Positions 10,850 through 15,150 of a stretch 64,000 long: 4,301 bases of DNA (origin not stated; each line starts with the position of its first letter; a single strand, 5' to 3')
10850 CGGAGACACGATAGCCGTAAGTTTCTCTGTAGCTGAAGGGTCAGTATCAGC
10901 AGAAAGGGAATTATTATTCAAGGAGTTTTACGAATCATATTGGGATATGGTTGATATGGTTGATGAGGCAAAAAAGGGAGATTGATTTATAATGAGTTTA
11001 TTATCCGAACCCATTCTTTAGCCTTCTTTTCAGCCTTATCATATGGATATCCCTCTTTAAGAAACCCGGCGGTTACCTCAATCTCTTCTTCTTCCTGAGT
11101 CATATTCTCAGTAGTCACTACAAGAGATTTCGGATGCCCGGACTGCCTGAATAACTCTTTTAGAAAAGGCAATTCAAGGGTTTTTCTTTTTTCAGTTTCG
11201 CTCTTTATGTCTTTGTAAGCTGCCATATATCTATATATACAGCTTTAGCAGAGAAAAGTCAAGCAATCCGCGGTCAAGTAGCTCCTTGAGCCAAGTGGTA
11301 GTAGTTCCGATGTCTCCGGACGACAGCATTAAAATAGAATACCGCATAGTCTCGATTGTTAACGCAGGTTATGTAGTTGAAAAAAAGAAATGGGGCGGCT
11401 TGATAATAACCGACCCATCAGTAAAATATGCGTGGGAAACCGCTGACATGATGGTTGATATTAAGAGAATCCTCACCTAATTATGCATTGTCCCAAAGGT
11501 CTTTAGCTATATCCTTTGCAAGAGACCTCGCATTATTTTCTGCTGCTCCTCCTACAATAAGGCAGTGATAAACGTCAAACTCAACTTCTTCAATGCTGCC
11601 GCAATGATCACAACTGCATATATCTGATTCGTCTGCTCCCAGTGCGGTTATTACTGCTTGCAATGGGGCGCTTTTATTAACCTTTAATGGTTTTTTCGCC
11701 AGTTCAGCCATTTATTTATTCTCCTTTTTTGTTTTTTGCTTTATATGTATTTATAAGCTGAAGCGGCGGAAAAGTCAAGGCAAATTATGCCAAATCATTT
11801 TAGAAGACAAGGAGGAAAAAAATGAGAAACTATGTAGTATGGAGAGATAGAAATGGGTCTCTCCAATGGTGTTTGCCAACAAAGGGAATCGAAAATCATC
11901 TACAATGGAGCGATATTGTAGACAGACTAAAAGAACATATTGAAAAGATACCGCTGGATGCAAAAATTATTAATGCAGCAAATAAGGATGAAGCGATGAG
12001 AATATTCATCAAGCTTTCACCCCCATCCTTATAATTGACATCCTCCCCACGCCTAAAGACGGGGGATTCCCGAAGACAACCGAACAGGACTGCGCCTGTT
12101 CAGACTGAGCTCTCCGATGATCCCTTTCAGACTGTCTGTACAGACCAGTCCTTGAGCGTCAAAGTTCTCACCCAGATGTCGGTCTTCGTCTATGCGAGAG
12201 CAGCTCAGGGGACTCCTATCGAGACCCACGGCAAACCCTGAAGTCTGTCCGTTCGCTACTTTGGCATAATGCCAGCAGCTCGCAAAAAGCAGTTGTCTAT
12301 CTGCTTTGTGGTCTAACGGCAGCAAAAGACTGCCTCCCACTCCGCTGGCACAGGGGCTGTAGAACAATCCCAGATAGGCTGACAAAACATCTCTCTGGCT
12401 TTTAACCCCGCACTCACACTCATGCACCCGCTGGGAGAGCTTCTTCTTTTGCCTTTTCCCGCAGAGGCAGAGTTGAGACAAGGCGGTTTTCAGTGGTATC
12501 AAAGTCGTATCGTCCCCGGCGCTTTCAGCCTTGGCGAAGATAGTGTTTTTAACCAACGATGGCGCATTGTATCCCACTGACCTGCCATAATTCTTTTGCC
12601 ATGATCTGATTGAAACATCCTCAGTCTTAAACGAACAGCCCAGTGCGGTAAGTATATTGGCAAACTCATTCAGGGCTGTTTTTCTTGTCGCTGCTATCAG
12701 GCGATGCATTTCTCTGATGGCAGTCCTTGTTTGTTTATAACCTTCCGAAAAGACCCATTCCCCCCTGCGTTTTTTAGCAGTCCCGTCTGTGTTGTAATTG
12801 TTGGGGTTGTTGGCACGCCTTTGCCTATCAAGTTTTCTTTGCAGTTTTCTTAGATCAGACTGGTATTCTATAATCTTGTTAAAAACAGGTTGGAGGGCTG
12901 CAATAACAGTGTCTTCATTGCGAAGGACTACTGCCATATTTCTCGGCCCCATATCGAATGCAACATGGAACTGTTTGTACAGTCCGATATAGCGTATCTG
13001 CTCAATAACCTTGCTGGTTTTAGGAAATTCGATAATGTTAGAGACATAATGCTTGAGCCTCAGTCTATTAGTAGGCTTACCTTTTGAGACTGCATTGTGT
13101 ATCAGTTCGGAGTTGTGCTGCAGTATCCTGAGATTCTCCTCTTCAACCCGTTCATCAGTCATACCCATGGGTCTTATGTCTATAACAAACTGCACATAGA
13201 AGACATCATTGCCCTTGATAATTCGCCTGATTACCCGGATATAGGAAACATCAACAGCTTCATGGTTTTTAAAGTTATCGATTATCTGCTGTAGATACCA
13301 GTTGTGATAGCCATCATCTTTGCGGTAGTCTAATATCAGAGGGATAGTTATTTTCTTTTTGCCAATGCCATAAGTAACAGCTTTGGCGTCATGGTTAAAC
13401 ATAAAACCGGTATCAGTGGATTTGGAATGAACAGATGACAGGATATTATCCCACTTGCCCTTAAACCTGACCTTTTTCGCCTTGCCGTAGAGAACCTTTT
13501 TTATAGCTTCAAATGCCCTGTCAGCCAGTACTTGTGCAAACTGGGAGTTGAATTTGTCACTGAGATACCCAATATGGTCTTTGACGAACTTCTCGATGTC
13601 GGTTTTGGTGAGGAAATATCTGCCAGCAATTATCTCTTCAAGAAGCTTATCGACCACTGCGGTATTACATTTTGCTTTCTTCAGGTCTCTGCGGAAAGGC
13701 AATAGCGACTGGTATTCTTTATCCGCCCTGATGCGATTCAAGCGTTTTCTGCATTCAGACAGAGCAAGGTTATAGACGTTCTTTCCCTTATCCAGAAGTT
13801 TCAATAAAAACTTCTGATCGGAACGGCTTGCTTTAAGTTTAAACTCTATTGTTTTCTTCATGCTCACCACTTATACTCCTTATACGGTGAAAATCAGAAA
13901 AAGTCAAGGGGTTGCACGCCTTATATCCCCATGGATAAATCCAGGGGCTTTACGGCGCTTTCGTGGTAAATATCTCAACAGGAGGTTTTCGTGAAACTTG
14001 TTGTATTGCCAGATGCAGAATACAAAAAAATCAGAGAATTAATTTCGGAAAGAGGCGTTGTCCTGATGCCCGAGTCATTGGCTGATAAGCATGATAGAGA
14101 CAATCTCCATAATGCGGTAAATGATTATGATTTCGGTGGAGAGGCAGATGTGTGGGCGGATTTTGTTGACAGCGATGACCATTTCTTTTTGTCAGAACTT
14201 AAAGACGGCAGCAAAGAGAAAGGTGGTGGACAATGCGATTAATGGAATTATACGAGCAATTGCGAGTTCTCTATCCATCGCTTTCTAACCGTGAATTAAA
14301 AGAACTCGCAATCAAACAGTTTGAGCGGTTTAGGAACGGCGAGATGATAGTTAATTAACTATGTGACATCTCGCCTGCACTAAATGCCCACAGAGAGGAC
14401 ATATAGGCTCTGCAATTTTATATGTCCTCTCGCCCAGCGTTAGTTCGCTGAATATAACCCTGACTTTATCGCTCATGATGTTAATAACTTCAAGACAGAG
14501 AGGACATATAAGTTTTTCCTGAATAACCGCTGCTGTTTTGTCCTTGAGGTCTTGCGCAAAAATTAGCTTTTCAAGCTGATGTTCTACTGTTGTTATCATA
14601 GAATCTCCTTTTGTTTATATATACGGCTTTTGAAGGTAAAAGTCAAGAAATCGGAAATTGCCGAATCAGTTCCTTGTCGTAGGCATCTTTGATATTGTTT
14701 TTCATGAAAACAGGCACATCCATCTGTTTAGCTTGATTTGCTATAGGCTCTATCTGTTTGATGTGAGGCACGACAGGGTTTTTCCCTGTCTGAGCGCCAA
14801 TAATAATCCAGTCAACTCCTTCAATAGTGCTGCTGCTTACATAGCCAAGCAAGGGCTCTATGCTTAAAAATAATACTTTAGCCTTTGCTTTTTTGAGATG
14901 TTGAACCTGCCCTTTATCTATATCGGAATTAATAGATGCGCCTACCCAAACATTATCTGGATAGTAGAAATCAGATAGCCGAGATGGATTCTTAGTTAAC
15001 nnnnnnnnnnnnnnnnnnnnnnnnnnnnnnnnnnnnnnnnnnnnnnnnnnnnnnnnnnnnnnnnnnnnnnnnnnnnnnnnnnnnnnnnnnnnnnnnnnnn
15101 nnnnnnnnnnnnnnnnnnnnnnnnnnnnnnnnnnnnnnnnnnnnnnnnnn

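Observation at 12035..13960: Solo TnpB with an intact catalytic triad, a genome-type promoter and an ORF that reads ~270 nt through its own putative guide RNA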

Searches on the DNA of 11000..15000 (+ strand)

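Call 6: search_dna_similar(query=window:11000-15000:+, collection=phages, mode=near)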
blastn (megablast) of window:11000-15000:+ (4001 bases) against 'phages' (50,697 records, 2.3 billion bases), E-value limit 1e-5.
No match.

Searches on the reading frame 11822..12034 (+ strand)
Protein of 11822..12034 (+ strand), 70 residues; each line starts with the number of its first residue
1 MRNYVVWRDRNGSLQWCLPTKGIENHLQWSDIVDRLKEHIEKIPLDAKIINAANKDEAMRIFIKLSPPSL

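Call 34: search_protein_families(library=pfam, proteins=[window:11822-12034:+], max_evalue=0.001)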
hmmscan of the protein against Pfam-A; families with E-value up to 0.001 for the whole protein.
window:11822-12034:+ (70 aa): 0 families

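Call 89: find_encoding_contigs(protein=window:11822-12031:+, flank=4000, max_places=8)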
Protein window:11822-12031:+ (70 aa): 8 contigs read that carry it; 3 places shown.
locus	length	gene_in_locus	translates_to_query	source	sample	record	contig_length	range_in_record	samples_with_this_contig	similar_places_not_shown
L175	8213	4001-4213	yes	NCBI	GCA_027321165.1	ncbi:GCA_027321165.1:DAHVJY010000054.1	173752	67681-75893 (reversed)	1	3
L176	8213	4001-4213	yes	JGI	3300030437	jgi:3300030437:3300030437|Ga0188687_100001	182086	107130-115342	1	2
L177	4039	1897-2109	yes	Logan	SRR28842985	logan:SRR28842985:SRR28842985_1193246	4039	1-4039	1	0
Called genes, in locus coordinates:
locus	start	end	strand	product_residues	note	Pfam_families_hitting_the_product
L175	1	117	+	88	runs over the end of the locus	-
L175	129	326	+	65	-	-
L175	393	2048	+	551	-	-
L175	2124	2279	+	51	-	-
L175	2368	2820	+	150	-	-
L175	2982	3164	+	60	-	-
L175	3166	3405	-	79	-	-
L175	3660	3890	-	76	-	-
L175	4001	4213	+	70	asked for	-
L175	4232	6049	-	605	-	-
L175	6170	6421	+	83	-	-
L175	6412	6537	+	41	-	-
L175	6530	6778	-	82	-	-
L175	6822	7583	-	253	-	PF07505:DUF5131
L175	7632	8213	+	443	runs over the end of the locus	PF14493:HTH_40 (faint)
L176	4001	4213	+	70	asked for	-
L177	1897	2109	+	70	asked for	-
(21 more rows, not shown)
